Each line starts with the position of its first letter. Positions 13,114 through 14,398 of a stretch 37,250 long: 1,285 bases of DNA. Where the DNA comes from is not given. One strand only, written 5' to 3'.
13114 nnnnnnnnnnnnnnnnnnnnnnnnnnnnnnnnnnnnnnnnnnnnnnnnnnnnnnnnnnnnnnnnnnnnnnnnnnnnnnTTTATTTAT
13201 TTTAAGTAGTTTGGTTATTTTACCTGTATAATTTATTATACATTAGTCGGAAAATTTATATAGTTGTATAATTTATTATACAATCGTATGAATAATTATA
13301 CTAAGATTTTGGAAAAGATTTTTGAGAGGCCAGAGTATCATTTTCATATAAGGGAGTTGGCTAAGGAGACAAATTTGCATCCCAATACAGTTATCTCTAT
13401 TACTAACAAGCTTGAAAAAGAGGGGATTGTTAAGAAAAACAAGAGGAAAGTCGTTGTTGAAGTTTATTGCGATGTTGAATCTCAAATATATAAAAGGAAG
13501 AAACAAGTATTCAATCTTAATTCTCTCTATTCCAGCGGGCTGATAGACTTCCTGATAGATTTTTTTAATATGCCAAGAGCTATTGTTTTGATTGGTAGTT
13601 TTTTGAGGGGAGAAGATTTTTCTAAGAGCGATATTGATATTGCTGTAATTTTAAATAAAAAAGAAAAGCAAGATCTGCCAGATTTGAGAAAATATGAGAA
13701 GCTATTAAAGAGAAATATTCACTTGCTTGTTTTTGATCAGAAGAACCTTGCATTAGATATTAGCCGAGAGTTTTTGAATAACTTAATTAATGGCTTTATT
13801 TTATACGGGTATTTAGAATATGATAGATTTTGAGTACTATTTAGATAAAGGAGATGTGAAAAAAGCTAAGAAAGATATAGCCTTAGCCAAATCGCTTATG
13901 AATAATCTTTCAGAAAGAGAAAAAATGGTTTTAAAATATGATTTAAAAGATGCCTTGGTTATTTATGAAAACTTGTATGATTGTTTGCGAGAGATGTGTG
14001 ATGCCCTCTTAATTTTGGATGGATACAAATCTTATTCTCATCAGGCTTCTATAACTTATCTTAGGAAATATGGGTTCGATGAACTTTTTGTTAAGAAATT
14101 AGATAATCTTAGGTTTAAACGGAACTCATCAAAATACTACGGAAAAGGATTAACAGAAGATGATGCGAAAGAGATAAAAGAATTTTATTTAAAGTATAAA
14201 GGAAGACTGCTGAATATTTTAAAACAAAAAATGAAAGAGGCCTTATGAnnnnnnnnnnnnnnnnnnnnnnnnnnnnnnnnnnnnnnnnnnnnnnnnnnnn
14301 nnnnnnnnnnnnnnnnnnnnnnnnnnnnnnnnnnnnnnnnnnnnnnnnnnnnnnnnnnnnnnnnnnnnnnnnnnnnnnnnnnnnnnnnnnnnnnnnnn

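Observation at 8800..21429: Expanded type-IV-pilus-like locus with eight genes starting M-[ND]-[KN]-[KR]-G or a close variant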

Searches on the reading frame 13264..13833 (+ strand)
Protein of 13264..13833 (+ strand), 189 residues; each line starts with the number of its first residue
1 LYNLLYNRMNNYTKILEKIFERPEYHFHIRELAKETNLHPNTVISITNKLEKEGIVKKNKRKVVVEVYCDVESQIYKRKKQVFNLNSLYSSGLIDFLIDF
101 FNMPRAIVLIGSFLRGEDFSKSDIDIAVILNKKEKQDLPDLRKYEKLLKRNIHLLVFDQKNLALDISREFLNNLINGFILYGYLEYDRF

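Call 4: search_protein_families(library=pfam, proteins=[window:13264-13833:+], max_evalue=0.01)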
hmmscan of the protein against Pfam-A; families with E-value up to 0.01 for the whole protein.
window:13264-13833:+ (189 aa): 11 families
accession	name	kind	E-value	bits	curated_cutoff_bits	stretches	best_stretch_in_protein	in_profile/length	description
PF18765.7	Polbeta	-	4.2e-08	33.7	26.9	1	103-161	12-73/93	Polymerase beta, Nucleotidyltransferase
PF01909.29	NTP_transf_2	-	5.7e-08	33.5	21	1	94-161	5-78/93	Nucleotidyltransferase domain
PF13412.12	HTH_24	-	4.8e-05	23.3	21.9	1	29-57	20-48/48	Winged helix-turn-helix DNA-binding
PF01047.28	MarR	-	0.00037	20.8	24.6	1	14-60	7-51/59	MarR family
PF13545.12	HTH_Crp_2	-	0.0005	20.4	27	1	30-65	26-61/70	Crp-like helix-turn-helix domain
PF13730.12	HTH_36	-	0.00085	19.5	25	1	29-56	28-55/55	Helix-turn-helix domain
PF03965.22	Penicillinase_R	-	0.0058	17.4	22.6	0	30-100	25-95/115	Penicillinase repressor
PF09339.16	HTH_IclR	-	0.0065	16.7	22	0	28-59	20-51/52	IclR helix-turn-helix domain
PF01633.27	Choline_kinase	-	0.0066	16.2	29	0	46-129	8-88/300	Choline/ethanolamine kinase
PF01978.25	TrmB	-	0.0071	16.6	25.6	0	29-69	25-63/68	Sugar-specific transcriptional regulator TrmB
PF02082.26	Rrf2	-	0.0093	16.6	30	0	14-57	10-54/132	Iron-dependent Transcriptional regulator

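Call 84: search_protein_families(library=ncbifam, proteins=[window:13264-13833:+], max_evalue=0.1)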
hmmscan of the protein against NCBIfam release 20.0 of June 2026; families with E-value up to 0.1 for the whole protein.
window:13264-13833:+ (189 aa): 13 families
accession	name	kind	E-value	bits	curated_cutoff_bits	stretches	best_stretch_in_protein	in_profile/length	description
NF047752.1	MntA_antitoxin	equivalog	9.5e-08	31.9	60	1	104-163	7-68/106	type VII toxin-antitoxin system MntA family adenylyltransferase antitoxin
NF000244.1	MecI_of_mecC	exception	0.0027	17.6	250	1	33-101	35-103/125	mecC-type methicillin resistance repressor MecI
NF002837.0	PRK03059.1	equivalog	0.0034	15.5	1010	1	91-138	47-96/857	[protein-PII] uridylyltransferase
NF028535.0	ANT_4p_II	subfamily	0.0065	15.7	350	1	94-137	9-52/251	ANT(4')-II family aminoglycoside nucleotidyltransferase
TIGR01884.1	cas_HTH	subfamily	0.0098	15.3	60.2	1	28-62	158-192/202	CRISPR-associated CARF protein Csa3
NF052281.1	rhizopine_MocR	equivalog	0.011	14.4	650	1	17-76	33-94/479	rhizopine catabolism transcriptional regulator MocR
NF000243.1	MecI_of_mecA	exception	0.017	15.3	250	1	29-101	31-103/123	mecA-type methicillin resistance repressor MecI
NF040939.2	trans_reg_lrs14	equivalog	0.019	15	90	1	10-62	21-72/103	Lrs14 family HTH-type transcriptional regulator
NF003210.0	PRK04172.1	equivalog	0.019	13.8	350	1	11-66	7-60/496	phenylalanine--tRNA ligase subunit alpha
TIGR02471.1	sucr_syn_bact_C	equivalog_domain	0.028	13.9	209.75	1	17-97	152-231/236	sucrose-phosphate synthase, sucrose phosphatase-like domain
NF053606.1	Sta1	subfamily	0.029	14.5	80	0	5-62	15-70/100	Sta1 family transcriptional regulator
NF012168.1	BlaI_of_BCL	exception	0.031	14.3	180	1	29-102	29-102/121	penicillinase repressor BlaI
NF051895.1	anti_phage_HalB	equivalog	0.072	12.7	190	0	106-135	1-30/211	anti-phage Hailong system nucleotidyltransferase HalB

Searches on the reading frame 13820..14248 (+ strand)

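Call 4: search_protein_families(library=pfam, proteins=[window:13820-14248:+], max_evalue=0.01)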
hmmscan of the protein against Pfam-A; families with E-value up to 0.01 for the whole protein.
window:13820-14248:+ (142 aa): 0 families

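Call 6: search_protein_families(library=pfam, proteins=[window:13820-14248:+], max_evalue=10)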
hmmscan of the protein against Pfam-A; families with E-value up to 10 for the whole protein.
window:13820-14248:+ (142 aa): 1 family
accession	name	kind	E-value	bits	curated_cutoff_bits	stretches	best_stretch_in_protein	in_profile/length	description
PF09832.14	DUF2059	-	0.059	13.8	23.6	1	99-123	3-27/60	Uncharacterized protein conserved in bacteria (DUF2059)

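Call 84: search_protein_families(library=ncbifam, proteins=[window:13820-14248:+], max_evalue=0.1)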
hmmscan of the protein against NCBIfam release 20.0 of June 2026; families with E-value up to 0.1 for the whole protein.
window:13820-14248:+ (142 aa): 0 families
